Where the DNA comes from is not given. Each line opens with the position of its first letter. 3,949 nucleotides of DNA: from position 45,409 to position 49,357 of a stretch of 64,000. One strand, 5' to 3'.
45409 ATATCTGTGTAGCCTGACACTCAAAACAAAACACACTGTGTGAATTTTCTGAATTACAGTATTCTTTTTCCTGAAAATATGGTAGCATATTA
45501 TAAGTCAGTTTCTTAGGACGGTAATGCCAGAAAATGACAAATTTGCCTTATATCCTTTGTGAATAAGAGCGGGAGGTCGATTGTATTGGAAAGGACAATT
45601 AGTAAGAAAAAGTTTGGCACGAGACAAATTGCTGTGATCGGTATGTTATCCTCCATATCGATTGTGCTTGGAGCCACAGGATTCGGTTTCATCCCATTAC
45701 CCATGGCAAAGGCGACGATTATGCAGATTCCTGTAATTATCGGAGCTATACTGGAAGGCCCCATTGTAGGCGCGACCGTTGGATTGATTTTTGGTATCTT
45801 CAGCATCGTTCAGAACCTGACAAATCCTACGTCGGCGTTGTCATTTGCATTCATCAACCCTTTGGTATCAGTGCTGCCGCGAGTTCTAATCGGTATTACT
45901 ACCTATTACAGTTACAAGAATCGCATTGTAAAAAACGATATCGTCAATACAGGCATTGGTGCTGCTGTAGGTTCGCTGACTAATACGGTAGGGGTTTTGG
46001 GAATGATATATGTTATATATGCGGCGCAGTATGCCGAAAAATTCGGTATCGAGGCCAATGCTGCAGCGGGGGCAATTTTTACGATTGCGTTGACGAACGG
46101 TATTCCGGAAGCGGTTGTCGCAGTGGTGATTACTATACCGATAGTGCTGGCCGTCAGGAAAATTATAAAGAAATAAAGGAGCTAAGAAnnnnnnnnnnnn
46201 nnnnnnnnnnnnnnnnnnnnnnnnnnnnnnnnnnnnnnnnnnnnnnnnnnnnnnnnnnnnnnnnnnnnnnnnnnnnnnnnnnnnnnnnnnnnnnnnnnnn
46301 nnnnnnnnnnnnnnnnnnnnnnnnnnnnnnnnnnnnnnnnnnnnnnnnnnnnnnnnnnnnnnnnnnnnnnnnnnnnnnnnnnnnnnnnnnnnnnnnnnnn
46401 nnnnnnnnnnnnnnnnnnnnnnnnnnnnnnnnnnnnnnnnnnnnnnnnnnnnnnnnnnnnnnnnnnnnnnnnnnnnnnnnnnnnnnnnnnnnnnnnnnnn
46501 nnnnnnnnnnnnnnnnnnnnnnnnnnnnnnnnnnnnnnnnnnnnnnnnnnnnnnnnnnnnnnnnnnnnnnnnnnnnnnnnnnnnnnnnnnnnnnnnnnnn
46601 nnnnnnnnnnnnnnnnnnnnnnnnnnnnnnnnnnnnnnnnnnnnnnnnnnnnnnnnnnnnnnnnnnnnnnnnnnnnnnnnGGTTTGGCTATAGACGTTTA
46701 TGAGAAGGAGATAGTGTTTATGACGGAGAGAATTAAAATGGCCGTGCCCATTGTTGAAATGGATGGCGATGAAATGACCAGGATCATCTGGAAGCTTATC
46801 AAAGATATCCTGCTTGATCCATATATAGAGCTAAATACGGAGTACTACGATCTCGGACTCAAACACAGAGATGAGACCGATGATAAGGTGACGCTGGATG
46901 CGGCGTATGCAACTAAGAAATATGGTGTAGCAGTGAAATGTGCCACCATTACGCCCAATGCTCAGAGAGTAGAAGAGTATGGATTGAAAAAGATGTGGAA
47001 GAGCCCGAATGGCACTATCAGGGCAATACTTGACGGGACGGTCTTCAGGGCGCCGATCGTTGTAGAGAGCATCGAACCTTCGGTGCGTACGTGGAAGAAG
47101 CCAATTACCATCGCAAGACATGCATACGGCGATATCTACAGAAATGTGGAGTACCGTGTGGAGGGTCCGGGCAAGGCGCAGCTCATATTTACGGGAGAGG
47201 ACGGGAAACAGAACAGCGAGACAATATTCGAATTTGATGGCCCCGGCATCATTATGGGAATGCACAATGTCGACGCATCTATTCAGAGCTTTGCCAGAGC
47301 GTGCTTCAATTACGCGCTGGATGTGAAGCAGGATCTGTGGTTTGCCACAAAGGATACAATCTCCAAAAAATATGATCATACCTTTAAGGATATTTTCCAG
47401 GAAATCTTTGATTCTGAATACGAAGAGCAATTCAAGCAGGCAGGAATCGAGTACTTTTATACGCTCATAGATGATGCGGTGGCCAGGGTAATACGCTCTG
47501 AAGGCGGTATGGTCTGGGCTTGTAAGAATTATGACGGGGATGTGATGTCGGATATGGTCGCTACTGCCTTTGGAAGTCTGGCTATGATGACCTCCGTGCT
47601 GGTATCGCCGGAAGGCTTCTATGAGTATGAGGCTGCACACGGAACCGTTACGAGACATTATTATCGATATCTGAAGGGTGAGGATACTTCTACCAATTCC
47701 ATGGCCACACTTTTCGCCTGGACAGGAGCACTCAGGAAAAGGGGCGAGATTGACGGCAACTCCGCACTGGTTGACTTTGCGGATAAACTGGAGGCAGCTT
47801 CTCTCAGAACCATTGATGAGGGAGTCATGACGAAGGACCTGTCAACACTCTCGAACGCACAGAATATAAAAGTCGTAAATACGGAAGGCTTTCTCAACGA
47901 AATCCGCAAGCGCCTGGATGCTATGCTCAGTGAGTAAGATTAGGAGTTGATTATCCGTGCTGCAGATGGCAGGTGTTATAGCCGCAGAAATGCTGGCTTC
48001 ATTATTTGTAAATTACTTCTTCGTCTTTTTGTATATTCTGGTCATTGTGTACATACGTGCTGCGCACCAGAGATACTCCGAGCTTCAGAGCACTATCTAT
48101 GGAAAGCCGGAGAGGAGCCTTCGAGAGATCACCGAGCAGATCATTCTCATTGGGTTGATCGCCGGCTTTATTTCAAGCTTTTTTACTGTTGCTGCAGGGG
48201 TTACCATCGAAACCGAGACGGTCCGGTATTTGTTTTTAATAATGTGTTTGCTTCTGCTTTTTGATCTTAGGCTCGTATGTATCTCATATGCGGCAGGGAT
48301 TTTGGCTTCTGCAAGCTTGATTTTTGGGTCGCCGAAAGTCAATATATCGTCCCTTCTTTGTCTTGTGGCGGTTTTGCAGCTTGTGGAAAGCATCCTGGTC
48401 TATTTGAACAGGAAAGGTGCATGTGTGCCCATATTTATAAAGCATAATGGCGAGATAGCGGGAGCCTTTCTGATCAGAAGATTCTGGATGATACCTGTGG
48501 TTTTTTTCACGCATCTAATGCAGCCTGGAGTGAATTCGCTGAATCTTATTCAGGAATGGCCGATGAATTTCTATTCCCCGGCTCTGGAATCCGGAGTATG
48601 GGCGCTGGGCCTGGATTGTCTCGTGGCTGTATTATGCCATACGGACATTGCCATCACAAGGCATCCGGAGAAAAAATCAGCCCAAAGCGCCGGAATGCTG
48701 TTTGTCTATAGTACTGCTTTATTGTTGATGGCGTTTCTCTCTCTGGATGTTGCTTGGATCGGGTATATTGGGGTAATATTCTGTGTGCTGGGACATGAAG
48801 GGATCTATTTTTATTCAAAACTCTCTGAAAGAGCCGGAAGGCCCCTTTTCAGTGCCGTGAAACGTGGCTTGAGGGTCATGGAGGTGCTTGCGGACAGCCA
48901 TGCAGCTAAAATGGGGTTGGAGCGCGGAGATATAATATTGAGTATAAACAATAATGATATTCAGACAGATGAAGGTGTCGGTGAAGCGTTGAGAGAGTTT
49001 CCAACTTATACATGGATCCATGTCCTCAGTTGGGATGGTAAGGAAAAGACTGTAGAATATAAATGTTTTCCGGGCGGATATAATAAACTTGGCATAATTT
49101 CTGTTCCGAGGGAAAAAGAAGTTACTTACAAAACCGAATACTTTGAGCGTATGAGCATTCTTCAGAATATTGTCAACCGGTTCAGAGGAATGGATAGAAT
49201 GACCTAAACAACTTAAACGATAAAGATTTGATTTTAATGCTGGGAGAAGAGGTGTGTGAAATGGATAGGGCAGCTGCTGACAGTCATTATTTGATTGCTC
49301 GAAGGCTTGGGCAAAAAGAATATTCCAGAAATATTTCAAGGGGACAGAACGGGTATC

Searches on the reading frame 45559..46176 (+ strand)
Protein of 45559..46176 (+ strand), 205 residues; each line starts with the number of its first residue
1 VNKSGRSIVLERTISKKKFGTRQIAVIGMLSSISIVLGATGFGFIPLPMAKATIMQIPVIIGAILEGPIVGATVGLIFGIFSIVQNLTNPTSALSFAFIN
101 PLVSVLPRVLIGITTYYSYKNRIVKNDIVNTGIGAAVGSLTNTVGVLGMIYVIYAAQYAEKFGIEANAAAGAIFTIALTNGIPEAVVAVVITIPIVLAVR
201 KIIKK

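Call 50: search_protein_families(library=ncbifam, proteins=[window:45559-46176:+], max_evalue=0.00001)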
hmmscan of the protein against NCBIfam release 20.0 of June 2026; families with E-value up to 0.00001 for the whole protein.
window:45559-46176:+ (205 aa): 0 families

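Call 62: search_protein_families(library=pfam, proteins=[window:45559-46176:+], max_evalue=0.01)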
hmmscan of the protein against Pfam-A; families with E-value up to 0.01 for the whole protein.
window:45559-46176:+ (205 aa): 2 families
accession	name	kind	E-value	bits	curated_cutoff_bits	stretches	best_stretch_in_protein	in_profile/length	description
PF12822.12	ECF_trnsprt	-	8.3e-31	107.7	30.7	1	22-196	1-169/169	ECF transporter, substrate-specific component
PF02308.21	MgtC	-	0.0045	17.8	31.4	0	7-73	10-69/121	MgtC family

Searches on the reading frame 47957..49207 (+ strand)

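Call 62: search_protein_families(library=pfam, proteins=[window:47957-49207:+], max_evalue=0.01)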
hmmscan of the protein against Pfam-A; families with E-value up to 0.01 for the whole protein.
window:47957-49207:+ (416 aa): 3 families
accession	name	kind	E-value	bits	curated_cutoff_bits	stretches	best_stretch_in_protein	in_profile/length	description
PF17820.7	PDZ_6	-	5.1e-08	33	27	1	307-346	2-41/54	PDZ domain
PF00595.29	PDZ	-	6e-05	23.8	23.2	1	302-336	24-58/81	PDZ domain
PF13180.12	PDZ_2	-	6.5e-05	23.6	27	1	299-345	8-54/80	PDZ domain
